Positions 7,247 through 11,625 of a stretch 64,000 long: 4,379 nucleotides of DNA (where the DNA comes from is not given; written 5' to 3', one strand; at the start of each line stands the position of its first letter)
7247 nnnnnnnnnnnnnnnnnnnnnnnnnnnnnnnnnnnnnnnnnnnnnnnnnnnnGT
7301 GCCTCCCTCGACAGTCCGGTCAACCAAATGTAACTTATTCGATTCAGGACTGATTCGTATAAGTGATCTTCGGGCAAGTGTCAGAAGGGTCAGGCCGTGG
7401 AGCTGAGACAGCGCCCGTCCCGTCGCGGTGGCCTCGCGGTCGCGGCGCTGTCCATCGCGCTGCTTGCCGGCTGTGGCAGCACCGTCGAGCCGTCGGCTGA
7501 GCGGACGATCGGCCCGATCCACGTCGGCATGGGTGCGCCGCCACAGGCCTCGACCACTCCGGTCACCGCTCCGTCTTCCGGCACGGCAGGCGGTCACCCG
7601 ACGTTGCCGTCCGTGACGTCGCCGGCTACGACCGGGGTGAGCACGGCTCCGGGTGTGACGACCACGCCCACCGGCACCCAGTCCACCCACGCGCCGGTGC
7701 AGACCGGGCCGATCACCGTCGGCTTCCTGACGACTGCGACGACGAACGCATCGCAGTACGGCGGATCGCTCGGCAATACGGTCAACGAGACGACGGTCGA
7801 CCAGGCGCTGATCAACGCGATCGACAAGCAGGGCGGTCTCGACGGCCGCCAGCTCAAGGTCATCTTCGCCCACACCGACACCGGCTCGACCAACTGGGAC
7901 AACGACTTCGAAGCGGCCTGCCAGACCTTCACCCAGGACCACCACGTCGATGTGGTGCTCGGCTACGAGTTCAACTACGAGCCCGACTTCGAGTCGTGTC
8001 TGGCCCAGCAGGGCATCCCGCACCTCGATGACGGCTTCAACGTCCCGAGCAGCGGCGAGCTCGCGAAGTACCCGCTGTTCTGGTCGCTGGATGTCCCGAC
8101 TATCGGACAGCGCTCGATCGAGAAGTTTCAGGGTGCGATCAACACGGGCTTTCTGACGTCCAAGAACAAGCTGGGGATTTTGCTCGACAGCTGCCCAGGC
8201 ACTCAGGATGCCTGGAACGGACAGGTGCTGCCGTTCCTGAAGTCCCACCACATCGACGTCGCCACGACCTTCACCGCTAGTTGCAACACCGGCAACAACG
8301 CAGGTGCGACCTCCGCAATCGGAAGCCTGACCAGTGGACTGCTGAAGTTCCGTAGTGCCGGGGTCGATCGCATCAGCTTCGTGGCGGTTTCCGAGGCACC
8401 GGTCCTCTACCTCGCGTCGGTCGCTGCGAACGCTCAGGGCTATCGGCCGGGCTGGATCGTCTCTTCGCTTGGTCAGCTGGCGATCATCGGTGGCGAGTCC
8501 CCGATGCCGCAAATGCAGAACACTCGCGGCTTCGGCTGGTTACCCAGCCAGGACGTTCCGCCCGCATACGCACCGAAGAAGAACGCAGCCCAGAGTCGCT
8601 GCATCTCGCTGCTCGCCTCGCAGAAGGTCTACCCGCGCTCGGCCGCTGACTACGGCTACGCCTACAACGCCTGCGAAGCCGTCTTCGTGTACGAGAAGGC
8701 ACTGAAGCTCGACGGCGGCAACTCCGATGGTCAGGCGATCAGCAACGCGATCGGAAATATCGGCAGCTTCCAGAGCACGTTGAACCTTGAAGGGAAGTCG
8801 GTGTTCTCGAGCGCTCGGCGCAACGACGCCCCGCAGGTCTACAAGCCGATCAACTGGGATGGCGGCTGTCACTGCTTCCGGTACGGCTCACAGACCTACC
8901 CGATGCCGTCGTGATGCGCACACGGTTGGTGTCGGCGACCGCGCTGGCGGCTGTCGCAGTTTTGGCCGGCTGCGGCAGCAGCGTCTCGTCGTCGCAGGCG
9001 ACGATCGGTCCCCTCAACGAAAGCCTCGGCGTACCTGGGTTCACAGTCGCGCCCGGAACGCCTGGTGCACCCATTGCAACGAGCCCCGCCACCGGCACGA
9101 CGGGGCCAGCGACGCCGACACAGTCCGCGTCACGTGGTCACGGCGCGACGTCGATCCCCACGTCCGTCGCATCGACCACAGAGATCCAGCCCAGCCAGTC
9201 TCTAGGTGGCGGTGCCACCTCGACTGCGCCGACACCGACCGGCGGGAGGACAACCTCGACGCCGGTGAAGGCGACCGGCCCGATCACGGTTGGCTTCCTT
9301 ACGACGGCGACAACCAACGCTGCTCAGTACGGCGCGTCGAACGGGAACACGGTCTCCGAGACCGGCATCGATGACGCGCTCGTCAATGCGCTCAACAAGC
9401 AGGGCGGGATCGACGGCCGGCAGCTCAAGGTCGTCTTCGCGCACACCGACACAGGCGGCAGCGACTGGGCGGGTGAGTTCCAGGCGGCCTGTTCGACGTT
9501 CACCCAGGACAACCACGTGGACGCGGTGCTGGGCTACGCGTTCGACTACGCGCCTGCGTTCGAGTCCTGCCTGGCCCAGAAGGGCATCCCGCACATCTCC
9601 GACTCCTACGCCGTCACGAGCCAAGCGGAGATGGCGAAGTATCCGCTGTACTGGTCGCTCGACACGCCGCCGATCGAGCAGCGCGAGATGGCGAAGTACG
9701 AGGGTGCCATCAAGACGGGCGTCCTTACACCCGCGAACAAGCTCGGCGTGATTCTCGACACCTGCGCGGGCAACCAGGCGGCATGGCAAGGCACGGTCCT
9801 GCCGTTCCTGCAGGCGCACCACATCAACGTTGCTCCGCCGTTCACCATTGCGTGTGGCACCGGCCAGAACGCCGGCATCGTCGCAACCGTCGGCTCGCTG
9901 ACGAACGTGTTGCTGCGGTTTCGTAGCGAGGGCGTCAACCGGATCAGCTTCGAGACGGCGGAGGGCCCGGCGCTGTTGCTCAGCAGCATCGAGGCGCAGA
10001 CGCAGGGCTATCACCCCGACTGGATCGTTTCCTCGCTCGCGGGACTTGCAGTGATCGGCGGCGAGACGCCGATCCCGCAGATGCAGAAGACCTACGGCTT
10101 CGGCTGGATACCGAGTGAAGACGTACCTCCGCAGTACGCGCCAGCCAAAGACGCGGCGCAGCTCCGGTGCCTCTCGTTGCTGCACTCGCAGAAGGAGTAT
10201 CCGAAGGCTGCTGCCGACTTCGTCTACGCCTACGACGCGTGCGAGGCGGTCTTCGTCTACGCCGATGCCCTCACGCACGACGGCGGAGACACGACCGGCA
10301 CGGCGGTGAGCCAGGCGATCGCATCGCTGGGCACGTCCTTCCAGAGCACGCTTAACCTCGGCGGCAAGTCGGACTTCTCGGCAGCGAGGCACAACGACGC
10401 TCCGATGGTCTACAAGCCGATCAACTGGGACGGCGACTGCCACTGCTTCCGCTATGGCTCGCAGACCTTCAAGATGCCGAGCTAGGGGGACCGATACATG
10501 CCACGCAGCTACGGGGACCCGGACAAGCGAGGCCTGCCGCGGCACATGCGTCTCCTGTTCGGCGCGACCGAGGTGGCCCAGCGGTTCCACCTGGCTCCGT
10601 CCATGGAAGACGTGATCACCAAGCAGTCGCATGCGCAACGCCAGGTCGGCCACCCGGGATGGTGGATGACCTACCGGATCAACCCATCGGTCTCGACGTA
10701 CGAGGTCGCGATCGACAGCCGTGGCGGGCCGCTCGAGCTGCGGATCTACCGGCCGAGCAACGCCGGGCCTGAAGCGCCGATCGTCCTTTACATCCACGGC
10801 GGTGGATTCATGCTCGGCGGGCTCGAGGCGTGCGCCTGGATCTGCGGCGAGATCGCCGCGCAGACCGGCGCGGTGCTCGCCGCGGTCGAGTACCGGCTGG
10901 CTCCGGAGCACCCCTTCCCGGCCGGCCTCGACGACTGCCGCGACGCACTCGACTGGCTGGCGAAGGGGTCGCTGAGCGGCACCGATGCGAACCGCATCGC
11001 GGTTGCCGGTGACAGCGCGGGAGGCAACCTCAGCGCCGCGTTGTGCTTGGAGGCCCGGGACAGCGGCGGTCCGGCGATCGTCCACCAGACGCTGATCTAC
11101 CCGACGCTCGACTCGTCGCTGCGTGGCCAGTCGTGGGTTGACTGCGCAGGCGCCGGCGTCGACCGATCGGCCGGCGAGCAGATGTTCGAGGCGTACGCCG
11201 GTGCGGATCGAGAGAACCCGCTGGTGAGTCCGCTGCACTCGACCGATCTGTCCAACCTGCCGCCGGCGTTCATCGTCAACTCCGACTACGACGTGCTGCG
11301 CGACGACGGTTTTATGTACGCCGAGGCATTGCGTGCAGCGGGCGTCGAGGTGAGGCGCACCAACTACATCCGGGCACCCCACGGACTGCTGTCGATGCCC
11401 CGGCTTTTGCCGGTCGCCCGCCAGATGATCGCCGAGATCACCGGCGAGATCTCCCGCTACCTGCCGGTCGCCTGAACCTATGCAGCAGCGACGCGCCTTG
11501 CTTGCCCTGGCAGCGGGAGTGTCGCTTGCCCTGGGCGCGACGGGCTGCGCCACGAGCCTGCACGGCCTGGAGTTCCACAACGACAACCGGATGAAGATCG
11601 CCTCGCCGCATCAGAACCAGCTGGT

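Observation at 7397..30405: Large paralogous inverted duplication of a multi-gene uptake locus, symmetric about 18.77 kb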

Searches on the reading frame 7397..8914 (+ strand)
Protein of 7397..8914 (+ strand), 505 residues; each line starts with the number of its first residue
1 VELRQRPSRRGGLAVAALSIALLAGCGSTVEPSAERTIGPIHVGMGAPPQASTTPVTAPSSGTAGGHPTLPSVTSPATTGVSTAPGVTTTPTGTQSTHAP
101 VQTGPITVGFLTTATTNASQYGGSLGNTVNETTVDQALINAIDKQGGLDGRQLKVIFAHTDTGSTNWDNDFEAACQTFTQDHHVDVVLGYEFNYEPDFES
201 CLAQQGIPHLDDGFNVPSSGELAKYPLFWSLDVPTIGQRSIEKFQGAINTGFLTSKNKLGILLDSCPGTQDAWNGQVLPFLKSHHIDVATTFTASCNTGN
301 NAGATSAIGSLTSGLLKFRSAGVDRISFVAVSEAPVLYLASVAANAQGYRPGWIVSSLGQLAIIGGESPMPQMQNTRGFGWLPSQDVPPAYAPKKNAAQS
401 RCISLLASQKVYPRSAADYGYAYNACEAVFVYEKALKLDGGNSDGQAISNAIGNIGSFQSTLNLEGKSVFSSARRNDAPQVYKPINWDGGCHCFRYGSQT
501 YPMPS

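Call 5: search_protein_families(library=pfam, proteins=[window:7397-8914:+], max_evalue=0.01)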
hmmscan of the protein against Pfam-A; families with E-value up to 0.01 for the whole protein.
window:7397-8914:+ (505 aa): 0 families

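Call 9: search_protein_families(library=ncbifam, proteins=[window:7397-8914:+], max_evalue=0.01)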
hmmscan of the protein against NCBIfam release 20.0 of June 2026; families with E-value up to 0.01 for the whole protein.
window:7397-8914:+ (505 aa): 1 family
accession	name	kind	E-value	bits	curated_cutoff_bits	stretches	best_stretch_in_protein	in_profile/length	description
TIGR03407.1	urea_ABC_UrtA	exception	0.0072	15.3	492.75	0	130-189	16-74/361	urea ABC transporter substrate-binding protein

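Call 24: search_solved_structures(query=window:7397-8914:+, max_evalue=10)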
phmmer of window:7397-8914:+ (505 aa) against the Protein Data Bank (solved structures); distinct sequences matched with E-value up to 10: 10.
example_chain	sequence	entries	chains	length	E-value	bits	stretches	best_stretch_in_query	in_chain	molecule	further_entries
9hbn_B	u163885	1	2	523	0.21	13.3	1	137-203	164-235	MoFe nitrogenase subunit K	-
9nsv_B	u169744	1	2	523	0.32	12.7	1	137-204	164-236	Nitrogenase MoFe-protein beta chain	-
11ne_B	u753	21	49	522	0.42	12.3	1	137-203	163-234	Nitrogenase molybdenum-iron protein beta chain | NITROGENASE MOLYBDENUM-IRON PROTEIN | NITROGENASE MOLYBDENUM IRON PROTEIN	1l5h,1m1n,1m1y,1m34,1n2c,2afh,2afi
8p8g_B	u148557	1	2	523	0.42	12.3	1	137-203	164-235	Nitrogenase molybdenum-iron protein beta chain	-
5cx1_B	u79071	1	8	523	0.42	12.3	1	137-203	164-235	Nitrogenase molybdenum-iron protein beta chain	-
10zm_D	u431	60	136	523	0.42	12.3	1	137-203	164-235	Nitrogenase molybdenum-iron protein beta chain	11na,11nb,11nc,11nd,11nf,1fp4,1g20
6o7m_B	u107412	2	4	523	0.42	12.3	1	137-203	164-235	Nitrogenase molybdenum-iron protein beta chain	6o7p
4xpi_B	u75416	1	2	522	0.42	12.3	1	137-203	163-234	Nitrogenase molybdenum-iron protein beta chain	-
6o7l_B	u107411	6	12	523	0.49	12.1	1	137-203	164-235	Nitrogenase molybdenum-iron protein beta chain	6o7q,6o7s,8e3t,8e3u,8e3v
6o7n_B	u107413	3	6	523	0.49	12.1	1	137-203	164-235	Nitrogenase molybdenum-iron protein beta chain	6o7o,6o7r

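Call 33: search_solved_structures(query=A3, max_evalue=10, show_alignments=1)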
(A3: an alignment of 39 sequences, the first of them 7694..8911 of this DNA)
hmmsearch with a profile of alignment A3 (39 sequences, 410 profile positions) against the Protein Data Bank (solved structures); distinct sequences matched with E-value up to 10: 24.
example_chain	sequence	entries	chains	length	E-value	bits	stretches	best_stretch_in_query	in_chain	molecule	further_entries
4gnr_A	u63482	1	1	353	1.1e-08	37.6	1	11-126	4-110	ABC transporter substrate-binding protein-branched chain amino acid transport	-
4q6w_A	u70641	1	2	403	1.5e-05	27.3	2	9-68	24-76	Putative leu/ile/val-binding protein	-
4mpt_A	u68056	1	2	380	2e-05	26.9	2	12-68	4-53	Putative leu/ile/val-binding protein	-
4n03_A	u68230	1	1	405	3e-05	26.4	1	9-69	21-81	ABC-type branched-chain amino acid transport systems periplasmic component-like protein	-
8tg1_A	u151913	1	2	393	0.00039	22.7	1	5-99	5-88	Extracellular ligand-binding receptor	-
3h5l_A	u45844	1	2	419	0.0008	21.6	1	40-133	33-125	putative Branched-chain amino acid ABC transporter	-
3ip5_A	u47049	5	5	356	0.0019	20.4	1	15-222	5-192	ABC transporter, substrate binding protein (Amino acid)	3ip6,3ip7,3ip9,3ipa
3ipc_A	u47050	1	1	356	0.0027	19.9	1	15-222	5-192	ABC transporter, substrate binding protein (Amino acid)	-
3hut_A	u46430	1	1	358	0.0032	19.6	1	42-119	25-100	putative branched-chain amino acid ABC transporter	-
4nqr_A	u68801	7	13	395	0.016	17.4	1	9-82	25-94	Amino acid/amide ABC transporter substrate-binding protein, HAAT family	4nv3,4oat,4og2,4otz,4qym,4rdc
4obb_A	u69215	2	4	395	0.016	17.4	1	9-82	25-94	Amino acid/amide ABC transporter substrate-binding protein, HAAT family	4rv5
4mlc_A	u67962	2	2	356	0.053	15.7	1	48-199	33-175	Extracellular ligand-binding receptor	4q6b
3lop_A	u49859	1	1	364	0.069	15.3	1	42-222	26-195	Substrate binding periplasmic protein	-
1z15_A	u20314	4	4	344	0.1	14.7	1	45-69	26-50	Leu/Ile/Val-binding protein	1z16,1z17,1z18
3i5x_A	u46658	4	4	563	0.19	13.8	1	143-204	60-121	ATP-dependent RNA helicase MSS116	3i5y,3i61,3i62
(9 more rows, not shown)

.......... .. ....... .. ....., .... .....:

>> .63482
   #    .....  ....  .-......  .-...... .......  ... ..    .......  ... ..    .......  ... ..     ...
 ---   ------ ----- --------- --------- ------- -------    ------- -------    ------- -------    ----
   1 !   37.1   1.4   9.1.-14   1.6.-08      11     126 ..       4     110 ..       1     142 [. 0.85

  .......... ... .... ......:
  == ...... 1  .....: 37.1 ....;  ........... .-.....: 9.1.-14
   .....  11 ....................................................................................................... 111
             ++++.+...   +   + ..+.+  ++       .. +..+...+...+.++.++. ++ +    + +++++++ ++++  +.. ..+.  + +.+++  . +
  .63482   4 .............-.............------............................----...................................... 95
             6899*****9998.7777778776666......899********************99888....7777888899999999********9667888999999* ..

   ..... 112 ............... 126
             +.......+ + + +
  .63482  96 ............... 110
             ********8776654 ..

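Call 34: search_protein_families(library=pfam, alignment_id=A3, max_evalue=1)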
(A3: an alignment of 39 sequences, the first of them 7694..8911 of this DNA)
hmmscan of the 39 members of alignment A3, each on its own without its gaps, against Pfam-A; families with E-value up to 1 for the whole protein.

A. member 1, window:7694-8911:+ (406 aa): 3 families
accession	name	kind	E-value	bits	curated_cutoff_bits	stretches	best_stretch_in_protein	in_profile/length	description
PF13458.12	Peripla_BP_6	-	0.0021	18.2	31.7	1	6-91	1-76/343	Periplasmic binding protein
PF13433.12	Peripla_BP_5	-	0.028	14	27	1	35-90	23-74/363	Periplasmic binding protein domain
PF08338.16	DUF1731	-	0.036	14.2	27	1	306-324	17-35/47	Domain of unknown function (DUF1731)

B. families by the number of members that match (of 39 scanned): 18 families
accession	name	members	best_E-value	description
PF13458.12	Peripla_BP_6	26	1.4e-15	Periplasmic binding protein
PF13433.12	Peripla_BP_5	21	0.00018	Periplasmic binding protein domain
PF08338.16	DUF1731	2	0.036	Domain of unknown function (DUF1731)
PF09206.18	ArabFuran-catal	1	0.02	Alpha-L-arabinofuranosidase B, catalytic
PF08495.15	FIST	1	0.03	FIST N domain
PF23186.1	DUF7059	1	0.036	Domain of unknown function (DUF7059)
PF16640.11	Big_3_5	1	0.042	Bacterial Ig-like domain (group 3)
PF06684.16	AA_synth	1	0.077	Amino acid synthesis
PF11181.13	YflT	1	0.077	Heat induced stress protein YflT domain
PF23870.1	DUF7225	1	0.095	Domain of unknown function (DUF7225)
PF01788.22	PsbJ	1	0.15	PsbJ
PF03934.19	T2SSK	1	0.16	Type II secretion system (T2SS), protein K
PF21932.3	M2AP_beta_dom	1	0.18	MIC2-associated protein, central beta-domain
PF12514.13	DUF3718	1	0.2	Protein of unknown function (DUF3718)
PF07804.18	HipA_C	1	0.21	HipA-like C-terminal domain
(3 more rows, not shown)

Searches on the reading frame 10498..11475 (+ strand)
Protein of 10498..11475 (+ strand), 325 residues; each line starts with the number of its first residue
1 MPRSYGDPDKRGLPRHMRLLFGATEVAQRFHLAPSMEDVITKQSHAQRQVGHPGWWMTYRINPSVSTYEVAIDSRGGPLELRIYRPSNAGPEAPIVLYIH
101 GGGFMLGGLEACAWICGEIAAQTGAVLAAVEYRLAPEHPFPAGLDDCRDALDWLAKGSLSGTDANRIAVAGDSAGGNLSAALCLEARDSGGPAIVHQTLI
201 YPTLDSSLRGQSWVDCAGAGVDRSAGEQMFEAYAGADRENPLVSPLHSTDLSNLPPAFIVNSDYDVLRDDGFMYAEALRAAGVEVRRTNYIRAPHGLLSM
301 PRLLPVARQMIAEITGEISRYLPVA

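Call 5: search_protein_families(library=pfam, proteins=[window:10498-11475:+], max_evalue=0.01)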
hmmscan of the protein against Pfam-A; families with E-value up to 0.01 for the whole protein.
window:10498-11475:+ (325 aa): 5 families
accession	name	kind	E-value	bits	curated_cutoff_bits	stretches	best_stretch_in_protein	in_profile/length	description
PF07859.19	Abhydrolase_3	-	2.5e-62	210.8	25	1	96-297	1-208/210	alpha/beta hydrolase fold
PF20434.5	BD-FAE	-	2.9e-20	73.1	26.8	1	81-186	1-110/215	BD-FAE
PF00135.34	COesterase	-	1.9e-10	40.8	27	1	79-186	86-204/515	Carboxylesterase family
PF00326.27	Peptidase_S9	-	5.7e-06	26.4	22.6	1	144-298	45-190/213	Prolyl oligopeptidase family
PF10340.15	Say1_Mug180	-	0.003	16.9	21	0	92-107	120-136/374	Steryl acetyl hydrolase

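Call 9: search_protein_families(library=ncbifam, proteins=[window:10498-11475:+], max_evalue=0.01)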
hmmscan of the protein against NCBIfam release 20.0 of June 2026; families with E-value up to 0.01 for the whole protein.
window:10498-11475:+ (325 aa): 10 families
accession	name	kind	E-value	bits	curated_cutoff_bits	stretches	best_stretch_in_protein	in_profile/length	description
NF058653.1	LipP1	equivalog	5.2e-78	261.9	350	1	48-317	27-299/300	LipP1 family hormone-sensitive lipase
NF033149.0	CHL_hydrolase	equivalog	2.5e-63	213.9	500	1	63-312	44-299/310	chloramphenicol hydrolase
NF058651.1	GESAG_HSLs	subfamily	9.7e-40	136.5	430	1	94-318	68-292/296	GESAG motif subfamily hormone-sensitive lipase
NF007547.0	PRK10162.1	equivalog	1.7e-33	115.9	389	1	46-311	41-308/321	acetyl esterase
NF058649.1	GTSAG_HSLs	subfamily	4e-30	105.3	380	1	77-300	73-291/312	GTSAG motif subfamily hormone-sensitive lipase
NF058650.1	GCSAG_HSLs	subfamily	8.5e-15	55.1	410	1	93-303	85-295/314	GCSAG motif subfamily hormone-sensitive lipase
NF052352.1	TriaclglyLipLipYMycb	equivalog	2e-11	43.7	450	1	89-281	184-361/397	triacylglycerol lipase LipY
NF052354.1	EstLipQMycob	equivalog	6.4e-10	38.2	700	1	44-188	112-261/418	esterase LipQ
NF050058.1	e_dPHAscl_type1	hypoth_equivalog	1.3e-06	28.1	150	0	161-249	100-187/276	extracellular catalytic domain type 1 short-chain-length polyhydroxyalkanoate depolymerase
NF058665.1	HaHSL_fam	equivalog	9.9e-05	21.8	320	1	92-185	60-147/260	hormone-sensitive lipase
